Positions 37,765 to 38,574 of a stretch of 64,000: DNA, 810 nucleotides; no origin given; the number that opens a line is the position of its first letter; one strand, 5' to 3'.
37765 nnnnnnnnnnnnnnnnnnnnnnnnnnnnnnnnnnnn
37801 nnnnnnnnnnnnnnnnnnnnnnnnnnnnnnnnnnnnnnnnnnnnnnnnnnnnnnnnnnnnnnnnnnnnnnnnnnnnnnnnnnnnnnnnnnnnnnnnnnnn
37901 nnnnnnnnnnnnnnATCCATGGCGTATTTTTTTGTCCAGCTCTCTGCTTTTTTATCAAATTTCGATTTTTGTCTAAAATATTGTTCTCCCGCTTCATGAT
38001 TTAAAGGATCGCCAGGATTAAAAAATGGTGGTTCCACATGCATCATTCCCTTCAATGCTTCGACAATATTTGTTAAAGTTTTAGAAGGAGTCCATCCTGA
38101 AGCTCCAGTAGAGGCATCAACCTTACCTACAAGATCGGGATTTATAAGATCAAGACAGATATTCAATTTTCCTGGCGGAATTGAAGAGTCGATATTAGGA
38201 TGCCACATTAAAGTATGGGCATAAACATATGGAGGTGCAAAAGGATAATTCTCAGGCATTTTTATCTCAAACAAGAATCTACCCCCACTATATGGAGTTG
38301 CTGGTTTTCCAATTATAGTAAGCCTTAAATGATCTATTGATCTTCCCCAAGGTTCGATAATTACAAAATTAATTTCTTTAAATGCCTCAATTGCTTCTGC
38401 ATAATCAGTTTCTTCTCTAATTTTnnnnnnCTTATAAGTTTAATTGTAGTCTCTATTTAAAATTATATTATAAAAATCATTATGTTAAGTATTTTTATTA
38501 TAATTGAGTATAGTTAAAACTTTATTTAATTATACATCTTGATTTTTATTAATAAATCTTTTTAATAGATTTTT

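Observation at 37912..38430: Complete UBC-fold E2 with no canonical start codon: GTG-TAA 'start-stop' directly precedes the coding frame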

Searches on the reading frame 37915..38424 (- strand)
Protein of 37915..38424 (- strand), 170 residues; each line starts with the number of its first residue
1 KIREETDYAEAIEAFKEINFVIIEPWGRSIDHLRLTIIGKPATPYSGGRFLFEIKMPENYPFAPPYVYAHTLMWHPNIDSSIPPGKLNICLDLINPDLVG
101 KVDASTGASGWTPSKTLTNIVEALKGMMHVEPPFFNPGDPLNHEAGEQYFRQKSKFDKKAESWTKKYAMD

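Call 6: search_protein_families(library=pfam, proteins=[window:37915-38424:-], max_evalue=0.01)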
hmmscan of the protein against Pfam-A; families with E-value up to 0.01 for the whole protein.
seq(170 aa): 1 family
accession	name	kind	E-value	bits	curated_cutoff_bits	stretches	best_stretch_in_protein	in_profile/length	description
PF00179.31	UQ_con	-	1.7e-25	89.7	27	1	28-163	25-139/140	Ubiquitin-conjugating enzyme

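Call 7: find_homologous_proteins(query=window:37915-38424:-)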
Query seq(170 aa) (170 aa): 85 proteins with E <= 0.001 among 104 candidates.
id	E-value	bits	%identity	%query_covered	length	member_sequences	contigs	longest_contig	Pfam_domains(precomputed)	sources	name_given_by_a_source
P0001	2.6e-97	342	86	99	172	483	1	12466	PF00179.32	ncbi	ncbi:MAG: ubiquitin-conjugating enzyme family protein [Promethearchaeota archaeon]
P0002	8.0e-97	340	86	99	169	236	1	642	PF00179.32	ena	-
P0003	2.6e-96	338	85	99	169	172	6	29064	PF00179.32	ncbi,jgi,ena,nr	ncbi:MAG: ubiquitin-conjugating enzyme E2 [Candidatus Lokiarchaeota archaeon]|jgi:ubiquitin-protein 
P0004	2.3e-94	332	82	99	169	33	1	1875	PF00179.32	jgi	jgi:ubiquitin-conjugating enzyme (huntingtin interacting protein 2)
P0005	2.1e-92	326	80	99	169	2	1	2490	PF00179.32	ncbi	-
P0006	8.8e-91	320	80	99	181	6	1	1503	PF00179.32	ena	-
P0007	1.4e-90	320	78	99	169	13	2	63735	PF00179.32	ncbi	ncbi:MAG: ubiquitin-conjugating enzyme E2 [Promethearchaeota archaeon]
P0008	2.1e-90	319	79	99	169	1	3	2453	PF00179.32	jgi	jgi:ubiquitin-protein ligase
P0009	2.7e-90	319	80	99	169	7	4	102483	PF00179.32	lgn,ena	-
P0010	2.8e-90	319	79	99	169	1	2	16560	PF00179.32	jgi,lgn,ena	-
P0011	2.9e-90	319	77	99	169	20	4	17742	PF00179.32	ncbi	-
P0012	3.1e-90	319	78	99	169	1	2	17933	PF00179.32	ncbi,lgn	ncbi:MAG: hypothetical protein Kow0069_38110 [Promethearchaeota archaeon]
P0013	1.5e-89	316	79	99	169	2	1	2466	PF00179.32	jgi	jgi:ubiquitin-conjugating enzyme (huntingtin interacting protein 2)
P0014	1.5e-89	316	78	99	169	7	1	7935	PF00179.32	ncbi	-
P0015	2.0e-88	313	78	99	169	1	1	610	PF00179.32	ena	-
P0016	4.5e-87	308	75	99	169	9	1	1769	PF00179.32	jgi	jgi:ubiquitin-protein ligase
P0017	5.5e-87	308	76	99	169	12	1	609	PF00179.32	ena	-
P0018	1.5e-86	307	75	99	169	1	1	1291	PF00179.32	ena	-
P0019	1.9e-86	306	77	99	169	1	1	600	PF00179.32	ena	-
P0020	2.9e-86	306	74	99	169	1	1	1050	PF00179.32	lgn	-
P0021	6.3e-86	305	74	99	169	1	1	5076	PF00179.32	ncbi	-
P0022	8.8e-86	304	73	99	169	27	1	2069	PF00179.32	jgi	jgi:ubiquitin-conjugating enzyme (huntingtin interacting protein 2)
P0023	2.9e-85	302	75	99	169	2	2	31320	PF00179.32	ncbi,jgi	ncbi:MAG: ubiquitin-conjugating enzyme family protein [Promethearchaeota archaeon]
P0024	1.4e-84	300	73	99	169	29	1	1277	PF00179.32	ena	-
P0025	1.9e-84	300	72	99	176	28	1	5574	PF00179.32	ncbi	-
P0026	2.6e-84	299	78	95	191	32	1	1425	PF00179.32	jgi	jgi:ubiquitin-protein ligase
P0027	8.2e-84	298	72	99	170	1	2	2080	PF00179.32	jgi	jgi:ubiquitin-protein ligase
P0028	1.2e-83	297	72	99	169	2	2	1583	PF00179.32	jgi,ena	-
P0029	3.4e-83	296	74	99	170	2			PF00179.32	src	-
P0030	1.5e-82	294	71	99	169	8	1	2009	PF00179.32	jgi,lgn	-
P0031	2.8e-82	293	70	99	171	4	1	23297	PF00179.32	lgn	-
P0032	7.1e-82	291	71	99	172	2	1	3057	PF00179.32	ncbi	ncbi:MAG: ubiquitin-conjugating enzyme E2 [Promethearchaeota archaeon]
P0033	8.7e-82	291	72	99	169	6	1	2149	PF00179.32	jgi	jgi:ubiquitin-conjugating enzyme (huntingtin interacting protein 2)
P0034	1.3e-81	291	70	99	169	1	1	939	PF00179.32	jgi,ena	-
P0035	1.7e-81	290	71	99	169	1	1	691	PF00179.32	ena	-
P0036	3.3e-81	289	75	98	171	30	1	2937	PF00179.32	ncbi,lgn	ncbi:MAG: ubiquitin-conjugating enzyme E2 [Candidatus Hodarchaeota archaeon]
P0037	4.3e-81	289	71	99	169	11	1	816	PF00179.32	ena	-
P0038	9.2e-79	281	72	98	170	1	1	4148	PF00179.32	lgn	-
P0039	1.1e-78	281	71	98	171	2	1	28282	PF00179.32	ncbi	ncbi:MAG: ubiquitin-conjugating enzyme E2 [Promethearchaeota archaeon]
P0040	2.9e-78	280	70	99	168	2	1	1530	PF00179.32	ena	-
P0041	1.3e-77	277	69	98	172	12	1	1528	PF00179.32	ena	-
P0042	1.4e-77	277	69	99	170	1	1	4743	PF00179.32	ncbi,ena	-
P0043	3.8e-76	273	68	99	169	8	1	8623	PF00179.32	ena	-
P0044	2.4e-75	270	65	99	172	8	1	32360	PF00179.32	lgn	-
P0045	3.1e-75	270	68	99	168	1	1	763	PF00179.32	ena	-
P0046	8.8e-75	268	73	99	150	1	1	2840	PF00179.32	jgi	jgi:ubiquitin-protein ligase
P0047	2.4e-74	267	65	99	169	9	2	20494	PF00179.32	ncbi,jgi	ncbi:MAG: ubiquitin-conjugating enzyme E2 [Candidatus Helarchaeota archaeon]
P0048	3.7e-74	266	67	99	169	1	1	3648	PF00179.32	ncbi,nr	ncbi:MAG: hypothetical protein GF364_19220 [Candidatus Lokiarchaeota archaeon]|nr:hypothetical prote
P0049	1.6e-73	264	65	99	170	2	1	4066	PF00179.32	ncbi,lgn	-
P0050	2.2e-73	264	98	68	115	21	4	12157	PF00179.32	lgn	-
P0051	3.2e-73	263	66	99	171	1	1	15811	PF00179.32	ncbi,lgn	ncbi:MAG: ubiquitin-conjugating enzyme E2 [Candidatus Hodarchaeota archaeon]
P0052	4.2e-73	263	65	98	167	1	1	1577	PF00179.32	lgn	-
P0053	2.2e-72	260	64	98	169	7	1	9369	PF00179.32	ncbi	-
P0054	5.3e-72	259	65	98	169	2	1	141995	PF00179.32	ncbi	ncbi:MAG: ubiquitin-conjugating enzyme E2 [Candidatus Helarchaeota archaeon]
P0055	1.8e-69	251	61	99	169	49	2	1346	PF00179.32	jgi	jgi:ubiquitin-conjugating enzyme (huntingtin interacting protein 2)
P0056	2.1e-67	244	82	76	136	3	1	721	PF00179.32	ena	-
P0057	4.6e-67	243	60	98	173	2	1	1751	PF00179.32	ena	-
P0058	1.6e-66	241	60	99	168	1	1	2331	PF00179.32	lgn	-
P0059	1.1e-65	239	85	72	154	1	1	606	PF00179.32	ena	-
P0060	1.2e-64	235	79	75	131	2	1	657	PF00179.32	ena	-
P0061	1.0e-63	232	79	76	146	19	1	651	PF00179.32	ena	-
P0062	3.2e-63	231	68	87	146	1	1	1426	PF00179.32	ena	-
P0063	1.3e-60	222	86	65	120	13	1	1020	PF00179.32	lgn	-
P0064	1.7e-58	215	59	99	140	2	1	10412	PF00179.32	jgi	-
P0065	1.7e-58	215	86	64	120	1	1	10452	PF00179.32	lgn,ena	-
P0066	1.8e-58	215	63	85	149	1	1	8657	PF00179.32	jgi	jgi:ubiquitin-protein ligase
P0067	4.7e-55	204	52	91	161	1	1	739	PF00179.32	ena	-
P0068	1.2e-54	203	55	91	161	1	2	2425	PF00179.32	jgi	jgi:ubiquitin-protein ligase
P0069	1.9e-54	202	51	93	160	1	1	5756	PF00179.32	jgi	jgi:ubiquitin-protein ligase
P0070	8.2e-54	200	83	60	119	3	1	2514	PF00179.32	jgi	-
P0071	2.9e-53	198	84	62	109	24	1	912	PF00179.32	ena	-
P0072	3.3e-53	198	52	93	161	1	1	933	PF00179.32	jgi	jgi:ubiquitin-protein ligase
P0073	1.9e-51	192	85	58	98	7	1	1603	PF00179.32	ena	-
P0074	4.0e-50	188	86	55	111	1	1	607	PF00179.32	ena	-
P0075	5.6e-48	181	49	98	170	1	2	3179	PF00179.32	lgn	-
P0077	3.1e-40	156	93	44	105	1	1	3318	PF00179.32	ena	-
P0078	4.4e-38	149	68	55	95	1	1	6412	PF00179.32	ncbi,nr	ncbi:MAG: hypothetical protein LUQ65_04565, partial [Candidatus Helarchaeota archaeon]|nr:hypothetic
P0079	3.1e-31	126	78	43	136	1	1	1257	PF00179.32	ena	-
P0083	1.2e-15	76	78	26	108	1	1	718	PF00179.32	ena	-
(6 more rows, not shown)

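Call 9: find_encoding_contigs(protein=P0050, flank=3000, max_places=10)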
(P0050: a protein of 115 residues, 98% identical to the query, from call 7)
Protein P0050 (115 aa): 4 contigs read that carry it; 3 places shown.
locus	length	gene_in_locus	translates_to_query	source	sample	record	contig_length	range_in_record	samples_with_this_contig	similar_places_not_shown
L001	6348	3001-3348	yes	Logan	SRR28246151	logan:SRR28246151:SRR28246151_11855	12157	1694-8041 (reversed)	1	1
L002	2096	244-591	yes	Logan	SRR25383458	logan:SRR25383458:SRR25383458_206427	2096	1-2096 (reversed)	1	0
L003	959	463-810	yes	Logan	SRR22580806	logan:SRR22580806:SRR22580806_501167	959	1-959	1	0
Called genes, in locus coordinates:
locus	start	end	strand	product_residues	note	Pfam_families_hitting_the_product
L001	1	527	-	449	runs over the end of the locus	PF03721:UDPG_MGDP_dh_N, PF00984:UDPG_MGDP_dh, PF03720:UDPG_MGDP_dh_C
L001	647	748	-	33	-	-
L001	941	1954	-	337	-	PF01541:GIY-YIG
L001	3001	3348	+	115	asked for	PF00179:UQ_con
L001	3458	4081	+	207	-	PF00702:Hydrolase, PF13419:HAD_2, PF13242:Hydrolase_like (faint)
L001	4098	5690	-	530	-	PF00899:ThiF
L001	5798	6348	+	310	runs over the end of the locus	PF00082:Peptidase_S8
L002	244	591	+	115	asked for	PF00179:UQ_con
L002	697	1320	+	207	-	PF00702:Hydrolase, PF13419:HAD_2, PF13242:Hydrolase_like (faint)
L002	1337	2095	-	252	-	?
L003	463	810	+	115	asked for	PF00179:UQ_con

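Call 10: find_encoding_contigs(protein=P0065, flank=3000, max_places=6)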
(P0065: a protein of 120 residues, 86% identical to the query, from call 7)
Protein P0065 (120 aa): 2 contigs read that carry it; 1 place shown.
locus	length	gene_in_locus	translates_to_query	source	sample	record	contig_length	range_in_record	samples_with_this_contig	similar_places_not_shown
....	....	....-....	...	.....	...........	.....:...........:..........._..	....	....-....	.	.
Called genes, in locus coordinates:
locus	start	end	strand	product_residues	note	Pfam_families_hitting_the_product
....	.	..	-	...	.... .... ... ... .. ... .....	-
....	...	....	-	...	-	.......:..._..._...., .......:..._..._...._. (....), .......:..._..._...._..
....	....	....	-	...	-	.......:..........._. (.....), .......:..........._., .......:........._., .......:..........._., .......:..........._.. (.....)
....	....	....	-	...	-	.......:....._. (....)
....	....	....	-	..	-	-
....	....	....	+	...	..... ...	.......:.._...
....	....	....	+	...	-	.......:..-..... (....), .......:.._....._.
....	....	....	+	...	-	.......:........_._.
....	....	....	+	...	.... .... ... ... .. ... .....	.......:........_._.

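Call 11: find_encoding_contigs(protein=P0001, flank=3000, max_places=6)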
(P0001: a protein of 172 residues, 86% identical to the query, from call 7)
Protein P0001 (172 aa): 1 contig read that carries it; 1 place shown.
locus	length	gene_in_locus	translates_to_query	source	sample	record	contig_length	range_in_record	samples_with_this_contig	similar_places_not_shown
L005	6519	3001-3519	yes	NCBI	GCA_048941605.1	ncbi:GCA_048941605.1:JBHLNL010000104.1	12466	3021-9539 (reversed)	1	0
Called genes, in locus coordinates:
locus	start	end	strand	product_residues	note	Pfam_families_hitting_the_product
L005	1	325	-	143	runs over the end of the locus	-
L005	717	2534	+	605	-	PF01433:Peptidase_M1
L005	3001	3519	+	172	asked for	PF00179:UQ_con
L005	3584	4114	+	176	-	PF00857:Isochorismatase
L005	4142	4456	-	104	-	-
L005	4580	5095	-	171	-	PF13489:Methyltransf_23, PF01209:Ubie_methyltran, PF01269:Fibrillarin (weak), PF01728:FtsJ (weak), PF13847:Methyltransf_31, PF08241:Methyltransf_11, PF08242:Methyltransf_12, PF13649:Methyltransf_25, +5 more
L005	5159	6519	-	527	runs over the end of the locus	PF00899:ThiF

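Call 19: find_related_loci(query=A1, collection=genome_contigs, flank=3000)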
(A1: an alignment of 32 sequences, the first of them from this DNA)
Query A1 (170 aa) in genome_contigs; peptide patterns used: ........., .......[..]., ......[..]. (x = any residue, [..] = any of these).
322 stretches matched a pattern; 138 encode a relative of the query (tblastn E <= 1e-3); the best 80 are kept; 80 distinct loci.
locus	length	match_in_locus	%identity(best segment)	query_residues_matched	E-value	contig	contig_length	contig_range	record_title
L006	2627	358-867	98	1-170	2e-117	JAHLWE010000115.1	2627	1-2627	MAG: Promethearchaeota archaeon isolate 2R3_4 k141_23116, whole genome shotgun sequence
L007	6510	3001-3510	97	1-170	1e-112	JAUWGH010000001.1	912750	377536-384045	MAG: Promethearchaeota archaeon isolate CSMAG_2237 CSMAG_2237_k141_2936613_length_912750_cov_69.0513, whole genome shotg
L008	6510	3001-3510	94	1-170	1e-109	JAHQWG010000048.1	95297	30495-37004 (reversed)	MAG: Promethearchaeia archaeon isolate ABR01 NODE_61_length_95297_cov_19, whole genome shotgun sequence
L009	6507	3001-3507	86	2-170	1e-99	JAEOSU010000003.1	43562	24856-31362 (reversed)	MAG: Promethearchaeota archaeon isolate YT_039 k127_362337, whole genome shotgun sequence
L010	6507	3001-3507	86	2-170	2e-99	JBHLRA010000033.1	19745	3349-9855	MAG: Candidatus Thorarchaeota archaeon isolate QM1B.7 QM1B.7@8960, whole genome shotgun sequence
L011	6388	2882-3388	85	2-170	2e-99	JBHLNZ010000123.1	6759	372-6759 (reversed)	MAG: Promethearchaeota archaeon isolate DZ2S.411 DZ2S.411@44782, whole genome shotgun sequence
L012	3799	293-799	86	2-170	2e-99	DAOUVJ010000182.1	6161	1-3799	MAG TPA_asm: Promethearchaeota archaeon isolate CSMAG_846 CSMAG_846_k141_211778_length_6161_cov_11.0000, whole genome sh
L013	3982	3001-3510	85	1-170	1e-99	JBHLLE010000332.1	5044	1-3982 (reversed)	MAG: Candidatus Hermodarchaeota archaeon isolate DZ1M.378 DZ1M.378@89895, whole genome shotgun sequence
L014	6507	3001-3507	86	2-170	2e-99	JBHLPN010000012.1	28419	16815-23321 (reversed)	MAG: Promethearchaeota archaeon isolate H2M.194 H2M.194@1061, whole genome shotgun sequence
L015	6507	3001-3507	86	2-170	2e-99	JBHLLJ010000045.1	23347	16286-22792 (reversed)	MAG: Candidatus Hermodarchaeota archaeon isolate DZ1M.436 DZ1M.436@7436, whole genome shotgun sequence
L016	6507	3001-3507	85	2-170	3e-99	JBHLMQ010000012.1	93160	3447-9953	MAG: Promethearchaeota archaeon isolate DZ2M.350 DZ2M.350@497, whole genome shotgun sequence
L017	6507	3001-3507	85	2-170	2e-99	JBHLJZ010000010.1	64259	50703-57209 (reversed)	MAG: Candidatus Hodarchaeota archaeon isolate DZ1B.201 DZ1B.201@808, whole genome shotgun sequence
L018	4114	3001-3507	86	2-170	1e-99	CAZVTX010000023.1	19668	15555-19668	MAG TPA_asm: uncultured archaeon isolate binchicken_co19_533 genome assembly, contig: NODE_4326_length_19668_cov_5.87885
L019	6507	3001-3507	85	2-170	3e-99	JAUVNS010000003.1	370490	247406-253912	MAG: Promethearchaeota archaeon isolate CSMAG_616 CSMAG_616_k141_291449_length_370490_cov_13.9679, whole genome shotgun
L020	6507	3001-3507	85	2-170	3e-99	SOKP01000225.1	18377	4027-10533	MAG: Promethearchaeota archaeon isolate E44_bin85 NODE_996_length_18377_cov_62.928501, whole genome shotgun sequence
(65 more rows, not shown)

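Call 44: predict_structure(alignment_id=A1)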
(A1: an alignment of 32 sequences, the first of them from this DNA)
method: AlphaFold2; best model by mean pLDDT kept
length: 170 residues; sequences in the alignment: 32
mean_pLDDT: 92.9   pTM: 0.88
mean pLDDT of the five models: 92.9, 91.8, 84.5, 84.3, 81.5
residues with pLDDT >= 90: 135; 70-90: 34; 50-70: 1; < 50: 0
segments of 3 or more residues with pLDDT < 50: none
pLDDT, mean of each block of 10 residues (from residue 1): 90 92 92 97 97 95 95 94 88 91 80 95 96 90 95 97 96
secondary structure, 60 per line:
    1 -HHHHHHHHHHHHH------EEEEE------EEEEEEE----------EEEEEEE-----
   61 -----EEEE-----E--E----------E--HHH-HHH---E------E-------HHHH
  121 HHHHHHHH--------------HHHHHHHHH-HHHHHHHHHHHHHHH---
elements in order: H2-14 E21-25 E32-38 E49-55 E66-69 H117-128 H143-151 H153-167

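Call 48: fold_search(model_id=the predicted structure, library=pdb)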
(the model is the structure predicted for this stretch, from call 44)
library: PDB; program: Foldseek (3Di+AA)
matches with E <= 10: 656; with E <= 0.001: 433
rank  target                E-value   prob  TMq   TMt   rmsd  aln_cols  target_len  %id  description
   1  2c4p_A                3.6e-13  1.00  0.74  0.83   2.8       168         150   27  Crystal structure of human ubiquitin-conjugating enzyme UbcH5A (released 2006-11-22)
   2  7xed_A                5.8e-13  1.00  0.75  0.85   2.9       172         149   28  Crystal Structure of OsCIE1-Ubox and OsUBC8 complex (released 2023-10-04)
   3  9b5c_C                6.9e-13  1.00  0.74  0.85   2.7       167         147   29  Ubiquitin E1-Ub-E2 tetrahedral transthiolation intermediate mimic (doubly Ub-loaded) - consensus map and model (released 2024-06-05)
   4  4ii2_C                7.3e-13  1.00  0.76  0.86   2.6       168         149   29  Crystal structure of Ubiquitin activating enzyme 1 (Uba1) in complex with the Ub E2 Ubc4, ubiquitin, and ATP/Mg (released 2013-02-13)
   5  2esp                  9.9e-13  1.00  0.78  0.88   2.3       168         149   30  Human ubiquitin-conjugating enzyme (E2) UbcH5b mutant Ile88Ala (released 2005-12-06)
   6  9gls                  9.9e-13  1.00  0.77  0.88   2.6       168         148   29  Crystal Structure of Human UBCH5B C85E (released 2025-05-07)
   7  5zbu_C                9.9e-13  1.00  0.77  0.88   2.4       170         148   28  Crystal Structure of PA-TM-RING E3 ligase RNF13 RING domain in complex with E2~Ub (released 2019-02-27)
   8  4s3o_A                1.1e-12  1.00  0.76  0.87   2.6       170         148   28  PCGF5-RING1B-UbcH5c complex (released 2015-07-15)
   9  7bol                  1.1e-12  1.00  0.76  0.86   2.6       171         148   28  ubiquitin-conjugating enzyme, Ube2D2 (released 2021-03-24)
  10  4qpl_B                1.2e-12  1.00  0.75  0.84   3.0       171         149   27  Crystal structure of RNF146(RING-WWE)/UbcH5a/iso-ADPr complex (released 2014-10-15)
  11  3oj4_A                1.5e-12  1.00  0.75  0.85   2.5       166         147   28  Crystal structure of the A20 ZnF4, ubiquitin and UbcH5A complex (released 2010-12-08)
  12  3tgd                  1.6e-12  1.00  0.77  0.85   2.4       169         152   29  Crystal structure of the human ubiquitin-conjugating enzyme (E2) UbcH5b (released 2011-08-31)
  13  4qpl_D                1.8e-12  1.00  0.75  0.83   2.5       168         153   28  Crystal structure of RNF146(RING-WWE)/UbcH5a/iso-ADPr complex (released 2014-10-15)
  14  2esk                  1.9e-12  1.00  0.78  0.88   2.1       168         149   30  Human Ubiquitin-Conjugating Enzyme (E2) UbcH5b, wild-type (released 2005-12-06)
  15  5edv_D                2.0e-12  1.00  0.76  0.86   2.5       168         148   28  Structure of the HOIP-RBR/UbcH5B~ubiquitin transfer complex (released 2016-01-20)
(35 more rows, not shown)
